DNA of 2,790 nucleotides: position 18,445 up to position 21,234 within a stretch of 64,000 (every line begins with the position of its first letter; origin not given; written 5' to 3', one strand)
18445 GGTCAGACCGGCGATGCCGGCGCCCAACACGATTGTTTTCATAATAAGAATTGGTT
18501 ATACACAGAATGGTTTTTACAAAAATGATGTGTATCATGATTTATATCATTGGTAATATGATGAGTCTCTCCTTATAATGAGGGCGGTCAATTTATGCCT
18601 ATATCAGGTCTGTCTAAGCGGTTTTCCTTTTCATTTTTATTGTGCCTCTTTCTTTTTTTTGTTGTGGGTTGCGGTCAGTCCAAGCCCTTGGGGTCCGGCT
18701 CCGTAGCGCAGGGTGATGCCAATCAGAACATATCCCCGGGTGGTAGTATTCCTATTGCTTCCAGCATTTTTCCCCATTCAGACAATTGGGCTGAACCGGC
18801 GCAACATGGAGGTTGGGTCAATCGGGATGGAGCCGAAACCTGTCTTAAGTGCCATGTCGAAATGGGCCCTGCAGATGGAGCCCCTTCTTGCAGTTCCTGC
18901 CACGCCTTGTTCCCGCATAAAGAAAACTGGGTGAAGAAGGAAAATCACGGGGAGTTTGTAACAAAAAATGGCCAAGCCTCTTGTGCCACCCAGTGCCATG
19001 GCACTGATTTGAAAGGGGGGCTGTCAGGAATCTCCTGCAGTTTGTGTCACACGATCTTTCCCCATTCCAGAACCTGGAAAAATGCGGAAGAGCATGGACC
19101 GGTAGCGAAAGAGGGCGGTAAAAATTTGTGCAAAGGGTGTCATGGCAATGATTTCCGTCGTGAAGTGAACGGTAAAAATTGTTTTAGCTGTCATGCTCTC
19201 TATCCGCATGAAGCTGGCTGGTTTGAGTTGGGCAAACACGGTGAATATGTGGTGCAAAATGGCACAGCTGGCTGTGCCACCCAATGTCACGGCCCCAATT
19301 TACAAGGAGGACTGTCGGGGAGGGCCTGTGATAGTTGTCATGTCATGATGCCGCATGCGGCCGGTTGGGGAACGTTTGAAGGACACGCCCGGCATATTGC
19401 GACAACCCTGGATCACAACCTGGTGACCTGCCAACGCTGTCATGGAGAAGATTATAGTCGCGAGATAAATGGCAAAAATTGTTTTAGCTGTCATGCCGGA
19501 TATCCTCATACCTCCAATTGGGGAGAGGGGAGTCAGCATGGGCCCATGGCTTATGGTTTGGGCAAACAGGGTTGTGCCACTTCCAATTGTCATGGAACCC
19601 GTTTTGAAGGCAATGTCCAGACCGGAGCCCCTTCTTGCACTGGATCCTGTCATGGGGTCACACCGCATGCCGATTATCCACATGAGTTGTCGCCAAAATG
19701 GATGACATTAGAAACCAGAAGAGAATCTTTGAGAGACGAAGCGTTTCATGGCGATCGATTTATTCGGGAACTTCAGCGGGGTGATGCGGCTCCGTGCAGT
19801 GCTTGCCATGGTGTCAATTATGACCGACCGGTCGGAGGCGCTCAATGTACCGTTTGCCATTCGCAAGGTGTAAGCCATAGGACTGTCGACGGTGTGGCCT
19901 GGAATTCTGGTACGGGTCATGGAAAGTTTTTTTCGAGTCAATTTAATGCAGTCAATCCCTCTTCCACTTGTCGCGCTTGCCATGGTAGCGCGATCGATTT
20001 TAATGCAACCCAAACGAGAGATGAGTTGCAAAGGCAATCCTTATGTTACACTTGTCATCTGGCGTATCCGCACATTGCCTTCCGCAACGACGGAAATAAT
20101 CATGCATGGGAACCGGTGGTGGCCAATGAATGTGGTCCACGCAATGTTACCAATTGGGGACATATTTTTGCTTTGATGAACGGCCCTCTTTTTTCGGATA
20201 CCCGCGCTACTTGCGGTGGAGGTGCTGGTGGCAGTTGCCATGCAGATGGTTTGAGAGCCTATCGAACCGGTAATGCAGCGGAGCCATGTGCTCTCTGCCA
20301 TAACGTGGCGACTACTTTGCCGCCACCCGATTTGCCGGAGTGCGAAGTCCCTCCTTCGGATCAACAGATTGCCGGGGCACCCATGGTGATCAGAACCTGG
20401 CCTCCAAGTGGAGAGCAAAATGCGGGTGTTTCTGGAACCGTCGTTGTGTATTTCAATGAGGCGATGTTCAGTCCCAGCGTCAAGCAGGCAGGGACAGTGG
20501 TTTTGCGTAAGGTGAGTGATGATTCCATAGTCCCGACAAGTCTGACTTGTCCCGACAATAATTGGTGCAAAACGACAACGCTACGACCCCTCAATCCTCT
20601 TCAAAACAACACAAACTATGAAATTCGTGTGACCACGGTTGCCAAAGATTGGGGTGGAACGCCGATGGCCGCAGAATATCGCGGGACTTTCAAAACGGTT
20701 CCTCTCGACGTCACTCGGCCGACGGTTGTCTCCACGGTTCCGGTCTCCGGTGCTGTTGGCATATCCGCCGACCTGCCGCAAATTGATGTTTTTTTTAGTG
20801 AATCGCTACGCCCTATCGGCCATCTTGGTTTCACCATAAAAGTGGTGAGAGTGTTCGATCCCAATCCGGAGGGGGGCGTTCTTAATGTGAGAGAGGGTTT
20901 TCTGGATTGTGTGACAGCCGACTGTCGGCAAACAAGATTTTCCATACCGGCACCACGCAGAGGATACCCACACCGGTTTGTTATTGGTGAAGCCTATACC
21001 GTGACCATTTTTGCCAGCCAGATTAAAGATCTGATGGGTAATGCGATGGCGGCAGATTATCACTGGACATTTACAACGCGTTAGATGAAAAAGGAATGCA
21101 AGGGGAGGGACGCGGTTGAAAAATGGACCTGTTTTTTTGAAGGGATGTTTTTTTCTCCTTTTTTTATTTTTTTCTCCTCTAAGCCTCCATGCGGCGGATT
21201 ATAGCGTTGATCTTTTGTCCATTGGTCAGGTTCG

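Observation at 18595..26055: Porin-cytochrome conduit fused in one operon to a Rieske/cytochrome b complex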

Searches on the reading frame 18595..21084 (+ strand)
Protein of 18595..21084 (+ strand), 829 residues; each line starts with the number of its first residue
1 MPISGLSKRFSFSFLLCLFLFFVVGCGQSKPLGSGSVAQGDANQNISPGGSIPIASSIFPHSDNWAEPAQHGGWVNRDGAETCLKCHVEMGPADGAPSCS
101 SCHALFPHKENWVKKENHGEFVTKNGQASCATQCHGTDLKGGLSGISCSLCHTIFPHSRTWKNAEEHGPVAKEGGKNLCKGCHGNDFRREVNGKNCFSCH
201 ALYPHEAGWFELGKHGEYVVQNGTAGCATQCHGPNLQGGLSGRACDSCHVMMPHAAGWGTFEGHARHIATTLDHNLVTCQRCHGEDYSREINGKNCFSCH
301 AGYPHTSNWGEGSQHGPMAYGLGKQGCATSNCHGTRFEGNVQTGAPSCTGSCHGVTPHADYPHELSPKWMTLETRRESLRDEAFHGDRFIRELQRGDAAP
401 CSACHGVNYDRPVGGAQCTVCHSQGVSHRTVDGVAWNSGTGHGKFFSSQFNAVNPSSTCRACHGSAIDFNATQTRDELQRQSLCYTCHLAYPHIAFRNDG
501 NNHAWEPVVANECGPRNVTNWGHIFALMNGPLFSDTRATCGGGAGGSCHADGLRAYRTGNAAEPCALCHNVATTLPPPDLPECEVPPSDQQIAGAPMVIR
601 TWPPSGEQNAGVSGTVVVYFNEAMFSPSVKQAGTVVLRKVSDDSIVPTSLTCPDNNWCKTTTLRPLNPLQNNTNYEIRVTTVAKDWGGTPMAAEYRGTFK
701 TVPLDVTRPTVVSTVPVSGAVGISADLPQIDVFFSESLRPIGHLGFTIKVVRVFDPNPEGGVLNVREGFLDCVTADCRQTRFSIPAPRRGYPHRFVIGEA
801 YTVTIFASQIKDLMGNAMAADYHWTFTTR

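Call 4: search_protein_families(library=pfam, proteins=[window:18595-21084:+], max_evalue=0.01)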
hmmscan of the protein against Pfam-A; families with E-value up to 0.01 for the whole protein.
window:18595-21084:+ (829 aa): 3 families
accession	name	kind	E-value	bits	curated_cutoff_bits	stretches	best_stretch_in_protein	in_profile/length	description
PF13205.12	Big_5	-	6.5e-23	81.9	23.6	2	595-701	4-105/105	Bacterial Ig-like domain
PF14522.11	Cytochrome_C7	-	8.2e-09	35.6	24.8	2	145-200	13-66/67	Cytochrome c7 and related cytochrome c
PF14537.11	Cytochrom_c3_2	-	5.4e-07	30.4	25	0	178-249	8-78/79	Cytochrome c3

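Call 5: search_protein_families(library=ncbifam, proteins=[window:18595-21084:+], max_evalue=0.01)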
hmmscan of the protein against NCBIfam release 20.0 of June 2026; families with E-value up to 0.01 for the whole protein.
window:18595-21084:+ (829 aa): 0 families

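Call 40: search_solved_structures(query=window:18595-21084:+, max_evalue=1)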
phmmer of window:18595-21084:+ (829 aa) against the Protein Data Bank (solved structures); distinct sequences matched with E-value up to 1: 4.
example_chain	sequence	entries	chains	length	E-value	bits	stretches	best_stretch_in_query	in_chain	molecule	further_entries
5wi9_A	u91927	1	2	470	0.017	16.2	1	131-217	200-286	Beta-klotho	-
5vak_A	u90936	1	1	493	0.019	16.1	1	131-217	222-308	Beta-klotho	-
5van_A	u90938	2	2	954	0.031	15.4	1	131-217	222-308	Beta-klotho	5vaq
6nfj_A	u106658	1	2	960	0.031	15.4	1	131-217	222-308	Beta-klotho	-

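Call 66: search_protein_families(library=ncbifam, proteins=[window:18595-21084:+], max_evalue=10)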
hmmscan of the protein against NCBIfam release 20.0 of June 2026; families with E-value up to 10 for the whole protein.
window:18595-21084:+ (829 aa): 1 family
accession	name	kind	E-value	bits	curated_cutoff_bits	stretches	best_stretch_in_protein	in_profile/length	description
NF047847.2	SS_mature_LptM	equivalog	0.03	14.4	27.7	1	10-32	5-26/31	LPS translocon maturation chaperone LptM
